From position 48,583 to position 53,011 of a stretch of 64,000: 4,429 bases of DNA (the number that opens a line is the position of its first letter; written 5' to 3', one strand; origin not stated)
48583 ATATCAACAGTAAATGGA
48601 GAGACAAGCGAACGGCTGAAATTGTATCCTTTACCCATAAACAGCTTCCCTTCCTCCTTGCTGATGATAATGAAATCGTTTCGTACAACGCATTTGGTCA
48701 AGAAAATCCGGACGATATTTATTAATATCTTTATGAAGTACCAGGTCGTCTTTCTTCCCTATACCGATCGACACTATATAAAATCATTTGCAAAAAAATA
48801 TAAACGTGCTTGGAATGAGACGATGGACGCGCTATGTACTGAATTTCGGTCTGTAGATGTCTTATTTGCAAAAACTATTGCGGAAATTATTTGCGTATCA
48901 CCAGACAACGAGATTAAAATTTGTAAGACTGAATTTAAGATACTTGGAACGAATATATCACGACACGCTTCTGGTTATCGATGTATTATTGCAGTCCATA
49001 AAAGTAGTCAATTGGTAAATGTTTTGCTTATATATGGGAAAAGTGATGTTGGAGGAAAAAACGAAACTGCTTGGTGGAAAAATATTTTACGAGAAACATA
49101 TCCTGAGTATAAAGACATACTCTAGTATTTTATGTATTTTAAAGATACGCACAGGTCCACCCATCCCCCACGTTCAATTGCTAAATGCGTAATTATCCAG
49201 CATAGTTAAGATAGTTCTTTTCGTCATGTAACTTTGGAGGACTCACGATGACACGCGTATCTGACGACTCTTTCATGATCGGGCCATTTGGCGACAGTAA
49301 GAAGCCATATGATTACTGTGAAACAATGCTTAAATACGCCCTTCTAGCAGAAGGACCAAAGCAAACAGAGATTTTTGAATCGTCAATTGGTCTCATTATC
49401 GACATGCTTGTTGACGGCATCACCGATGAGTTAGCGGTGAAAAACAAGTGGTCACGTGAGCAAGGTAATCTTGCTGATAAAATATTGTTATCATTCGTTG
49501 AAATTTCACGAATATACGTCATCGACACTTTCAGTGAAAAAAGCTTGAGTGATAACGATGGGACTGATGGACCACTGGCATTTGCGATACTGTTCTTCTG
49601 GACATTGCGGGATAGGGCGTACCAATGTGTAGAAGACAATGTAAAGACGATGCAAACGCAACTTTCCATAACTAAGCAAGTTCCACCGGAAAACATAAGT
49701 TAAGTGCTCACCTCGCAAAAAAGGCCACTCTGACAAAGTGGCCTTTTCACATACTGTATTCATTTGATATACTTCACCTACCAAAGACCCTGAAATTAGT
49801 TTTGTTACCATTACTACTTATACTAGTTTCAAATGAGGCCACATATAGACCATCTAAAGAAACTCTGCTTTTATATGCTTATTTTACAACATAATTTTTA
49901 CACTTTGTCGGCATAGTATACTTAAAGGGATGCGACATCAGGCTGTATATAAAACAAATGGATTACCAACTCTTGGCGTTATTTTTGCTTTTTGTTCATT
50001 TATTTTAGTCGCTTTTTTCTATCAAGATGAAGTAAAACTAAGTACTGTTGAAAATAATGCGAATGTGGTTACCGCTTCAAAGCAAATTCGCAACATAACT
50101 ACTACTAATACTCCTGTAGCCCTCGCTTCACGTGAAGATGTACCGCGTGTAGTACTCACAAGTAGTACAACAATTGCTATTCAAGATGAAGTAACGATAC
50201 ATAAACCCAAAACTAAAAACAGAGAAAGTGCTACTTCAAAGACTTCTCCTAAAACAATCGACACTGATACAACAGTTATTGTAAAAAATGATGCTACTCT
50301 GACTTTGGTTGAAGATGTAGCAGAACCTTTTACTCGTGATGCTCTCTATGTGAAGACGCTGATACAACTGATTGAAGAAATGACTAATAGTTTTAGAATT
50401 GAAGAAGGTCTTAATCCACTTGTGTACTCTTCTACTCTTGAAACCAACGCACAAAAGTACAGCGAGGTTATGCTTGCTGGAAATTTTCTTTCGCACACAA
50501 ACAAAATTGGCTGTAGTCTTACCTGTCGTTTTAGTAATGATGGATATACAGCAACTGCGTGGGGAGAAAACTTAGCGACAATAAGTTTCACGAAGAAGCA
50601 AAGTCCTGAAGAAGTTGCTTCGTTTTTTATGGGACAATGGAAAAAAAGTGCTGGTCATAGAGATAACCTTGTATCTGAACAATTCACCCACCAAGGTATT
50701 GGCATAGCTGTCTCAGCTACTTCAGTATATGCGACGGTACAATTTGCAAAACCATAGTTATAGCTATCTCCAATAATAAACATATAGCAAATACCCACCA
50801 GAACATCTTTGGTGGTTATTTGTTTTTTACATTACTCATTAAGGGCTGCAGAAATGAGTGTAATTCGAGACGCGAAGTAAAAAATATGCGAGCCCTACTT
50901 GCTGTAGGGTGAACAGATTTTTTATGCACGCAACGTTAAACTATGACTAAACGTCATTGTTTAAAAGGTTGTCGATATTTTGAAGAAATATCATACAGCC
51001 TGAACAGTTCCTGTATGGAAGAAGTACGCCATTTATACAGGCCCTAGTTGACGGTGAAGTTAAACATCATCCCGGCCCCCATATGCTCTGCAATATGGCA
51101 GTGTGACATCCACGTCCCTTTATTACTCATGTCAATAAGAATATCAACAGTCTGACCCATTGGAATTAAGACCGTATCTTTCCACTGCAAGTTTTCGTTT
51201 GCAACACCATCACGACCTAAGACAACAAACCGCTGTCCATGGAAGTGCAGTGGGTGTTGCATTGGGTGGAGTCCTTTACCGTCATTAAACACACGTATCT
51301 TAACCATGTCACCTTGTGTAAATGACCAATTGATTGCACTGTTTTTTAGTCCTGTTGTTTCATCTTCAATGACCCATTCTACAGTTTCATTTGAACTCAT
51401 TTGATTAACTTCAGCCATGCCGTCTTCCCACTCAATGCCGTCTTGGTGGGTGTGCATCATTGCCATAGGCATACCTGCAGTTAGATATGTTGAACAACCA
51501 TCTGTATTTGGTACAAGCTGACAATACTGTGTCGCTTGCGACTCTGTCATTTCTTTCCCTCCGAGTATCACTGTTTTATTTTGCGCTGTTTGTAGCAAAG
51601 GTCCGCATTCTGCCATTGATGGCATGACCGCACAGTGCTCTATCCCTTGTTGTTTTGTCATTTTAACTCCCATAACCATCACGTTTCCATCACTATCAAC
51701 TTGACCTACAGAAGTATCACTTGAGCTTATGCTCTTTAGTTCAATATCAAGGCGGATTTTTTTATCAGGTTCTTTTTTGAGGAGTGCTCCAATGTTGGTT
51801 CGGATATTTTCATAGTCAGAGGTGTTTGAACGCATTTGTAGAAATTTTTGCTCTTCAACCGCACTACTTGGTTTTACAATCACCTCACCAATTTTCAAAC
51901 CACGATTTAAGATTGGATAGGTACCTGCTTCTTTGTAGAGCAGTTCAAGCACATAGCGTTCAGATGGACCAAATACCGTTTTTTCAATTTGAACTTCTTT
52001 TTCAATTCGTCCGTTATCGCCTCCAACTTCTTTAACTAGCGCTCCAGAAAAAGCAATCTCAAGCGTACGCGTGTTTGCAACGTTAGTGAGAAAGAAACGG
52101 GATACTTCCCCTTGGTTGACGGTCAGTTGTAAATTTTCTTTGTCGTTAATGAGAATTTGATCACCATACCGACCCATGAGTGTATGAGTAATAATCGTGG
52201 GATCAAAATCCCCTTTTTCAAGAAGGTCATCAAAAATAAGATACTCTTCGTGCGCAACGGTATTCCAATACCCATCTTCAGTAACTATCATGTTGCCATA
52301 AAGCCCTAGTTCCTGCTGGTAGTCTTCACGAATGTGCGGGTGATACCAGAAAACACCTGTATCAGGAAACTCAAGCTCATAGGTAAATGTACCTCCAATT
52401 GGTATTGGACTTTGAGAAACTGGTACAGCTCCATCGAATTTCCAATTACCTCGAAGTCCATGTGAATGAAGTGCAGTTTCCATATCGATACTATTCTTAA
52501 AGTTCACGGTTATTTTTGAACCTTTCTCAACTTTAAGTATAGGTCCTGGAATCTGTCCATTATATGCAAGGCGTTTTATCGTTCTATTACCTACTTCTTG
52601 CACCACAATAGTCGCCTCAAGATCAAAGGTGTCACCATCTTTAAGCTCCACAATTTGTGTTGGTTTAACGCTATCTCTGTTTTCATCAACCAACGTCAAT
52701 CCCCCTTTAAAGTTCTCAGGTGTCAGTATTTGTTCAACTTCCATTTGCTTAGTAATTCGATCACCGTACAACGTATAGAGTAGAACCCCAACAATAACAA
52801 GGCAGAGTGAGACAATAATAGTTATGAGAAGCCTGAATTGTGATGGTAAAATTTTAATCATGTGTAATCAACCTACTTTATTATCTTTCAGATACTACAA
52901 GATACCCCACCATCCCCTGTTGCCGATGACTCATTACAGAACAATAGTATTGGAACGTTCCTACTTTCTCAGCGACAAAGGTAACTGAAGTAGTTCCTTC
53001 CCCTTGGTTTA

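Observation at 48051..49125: XRE-HTH plus Panacea-domain protein paired with a RelE/ParE-fold-like small ORF; candidate PanAT-type toxin-antitoxin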

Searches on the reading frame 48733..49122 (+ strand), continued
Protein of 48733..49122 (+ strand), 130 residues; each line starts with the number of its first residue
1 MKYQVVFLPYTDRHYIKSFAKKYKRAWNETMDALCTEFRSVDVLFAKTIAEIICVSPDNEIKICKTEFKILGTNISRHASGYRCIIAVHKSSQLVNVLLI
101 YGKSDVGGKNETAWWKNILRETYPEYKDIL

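Call 42: search_solved_structures(query=A2, max_evalue=0.05, show_alignments=2)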
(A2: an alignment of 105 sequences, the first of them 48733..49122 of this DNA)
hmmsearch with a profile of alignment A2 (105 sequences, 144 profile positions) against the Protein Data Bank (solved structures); distinct sequences matched with E-value up to 0.05: 5.
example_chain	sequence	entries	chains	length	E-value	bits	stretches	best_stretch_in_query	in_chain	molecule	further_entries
5ja9_C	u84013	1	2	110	0.0079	19.1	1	81-119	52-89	Toxin HigB-2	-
5ja8_A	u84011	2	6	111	0.008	19.1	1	81-119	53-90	Toxin HigB-2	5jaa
8a0x_C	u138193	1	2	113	0.0083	19.1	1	81-119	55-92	Toxin HigB-2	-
5mje_A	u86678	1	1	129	0.011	18.7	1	81-119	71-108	Cytotoxic translational repressor of toxin-antitoxin stability system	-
9tv9_C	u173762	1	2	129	0.011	18.6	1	81-119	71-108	Toxin HigB-2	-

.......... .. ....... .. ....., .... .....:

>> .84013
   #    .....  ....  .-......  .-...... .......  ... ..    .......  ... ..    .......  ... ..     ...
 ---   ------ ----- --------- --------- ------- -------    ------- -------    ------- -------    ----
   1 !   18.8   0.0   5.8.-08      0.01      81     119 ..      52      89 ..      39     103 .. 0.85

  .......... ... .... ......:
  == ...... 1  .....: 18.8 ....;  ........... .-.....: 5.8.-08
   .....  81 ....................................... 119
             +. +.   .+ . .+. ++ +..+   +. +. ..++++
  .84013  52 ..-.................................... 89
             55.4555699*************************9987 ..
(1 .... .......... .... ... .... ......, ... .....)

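Call 77: list_cluster_members(proteins=[P0001, P0270])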
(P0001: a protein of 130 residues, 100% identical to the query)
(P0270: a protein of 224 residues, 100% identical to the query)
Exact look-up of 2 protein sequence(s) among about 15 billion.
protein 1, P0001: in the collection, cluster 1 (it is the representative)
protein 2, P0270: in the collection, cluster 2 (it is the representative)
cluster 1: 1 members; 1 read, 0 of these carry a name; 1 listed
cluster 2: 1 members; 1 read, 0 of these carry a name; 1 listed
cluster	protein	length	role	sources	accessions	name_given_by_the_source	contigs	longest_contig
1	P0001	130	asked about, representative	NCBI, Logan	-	-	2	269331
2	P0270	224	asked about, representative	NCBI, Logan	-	-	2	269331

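Call 78: search_dna_similar(query=window:48733-49122:+, collection=phages, mode=protein, max_evalue=0.01, max_rows=10)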
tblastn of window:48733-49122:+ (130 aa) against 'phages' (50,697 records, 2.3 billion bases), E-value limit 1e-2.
No match.

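Call 79: search_dna_similar(query=window:48733-49122:+, collection=plasmids, mode=protein, max_evalue=0.01, max_rows=10)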
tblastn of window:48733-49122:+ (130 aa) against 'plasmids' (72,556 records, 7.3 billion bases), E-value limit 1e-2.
No match.

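Call 80: find_related_loci(query=A1, collection=viral_contigs, flank=4000)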
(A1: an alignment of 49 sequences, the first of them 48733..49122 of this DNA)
Query A1 (130 aa) in viral_contigs; peptide patterns used: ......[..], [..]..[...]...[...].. (x = any residue, [..] = any of these).
27 stretches matched a pattern, but none encodes a relative of the query by tblastn (E <= 1e-3).

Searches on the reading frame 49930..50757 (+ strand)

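Call 62: search_protein_families(library=pfam, proteins=[window:49930-50757:+], max_evalue=0.001)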
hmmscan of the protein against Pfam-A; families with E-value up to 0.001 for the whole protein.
window:49930-50757:+ (275 aa): 1 family
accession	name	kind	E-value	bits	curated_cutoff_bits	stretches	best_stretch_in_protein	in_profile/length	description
PF00188.32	CAP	-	3.1e-14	54.3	21.1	1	150-271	2-116/117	Cysteine-rich secretory protein family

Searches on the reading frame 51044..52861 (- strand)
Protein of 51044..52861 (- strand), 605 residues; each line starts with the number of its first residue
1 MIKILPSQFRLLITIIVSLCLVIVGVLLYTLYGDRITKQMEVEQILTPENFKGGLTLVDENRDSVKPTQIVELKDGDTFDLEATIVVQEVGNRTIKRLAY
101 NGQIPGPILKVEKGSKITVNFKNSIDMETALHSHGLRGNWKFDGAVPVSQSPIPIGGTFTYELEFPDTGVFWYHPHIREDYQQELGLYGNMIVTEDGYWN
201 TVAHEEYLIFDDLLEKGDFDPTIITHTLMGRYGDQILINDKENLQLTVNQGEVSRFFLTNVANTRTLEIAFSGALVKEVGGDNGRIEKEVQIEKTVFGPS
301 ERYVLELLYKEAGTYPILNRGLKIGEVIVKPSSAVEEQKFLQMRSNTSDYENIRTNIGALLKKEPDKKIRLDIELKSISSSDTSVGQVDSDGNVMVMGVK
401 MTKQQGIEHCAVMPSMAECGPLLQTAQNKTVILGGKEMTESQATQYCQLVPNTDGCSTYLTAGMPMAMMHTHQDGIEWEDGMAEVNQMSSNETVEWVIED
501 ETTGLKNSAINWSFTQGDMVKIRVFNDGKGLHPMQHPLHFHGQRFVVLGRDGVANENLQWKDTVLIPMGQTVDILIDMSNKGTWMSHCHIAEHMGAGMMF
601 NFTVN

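Call 62: search_protein_families(library=pfam, proteins=[window:51044-52861:-], max_evalue=0.001)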
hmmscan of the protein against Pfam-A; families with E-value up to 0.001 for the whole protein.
window:51044-52861:- (605 aa): 3 families
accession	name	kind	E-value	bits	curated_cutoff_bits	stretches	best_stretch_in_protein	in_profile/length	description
PF07732.21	Cu-oxidase_3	-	6.7e-29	100.8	21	1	96-195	16-116/119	Multicopper oxidase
PF07731.20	Cu-oxidase_2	-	6.1e-27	94.5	20.4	1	485-604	9-133/137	Multicopper oxidase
PF00394.28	Cu-oxidase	-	1.3e-08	35.5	21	1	502-589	45-134/157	Multicopper oxidase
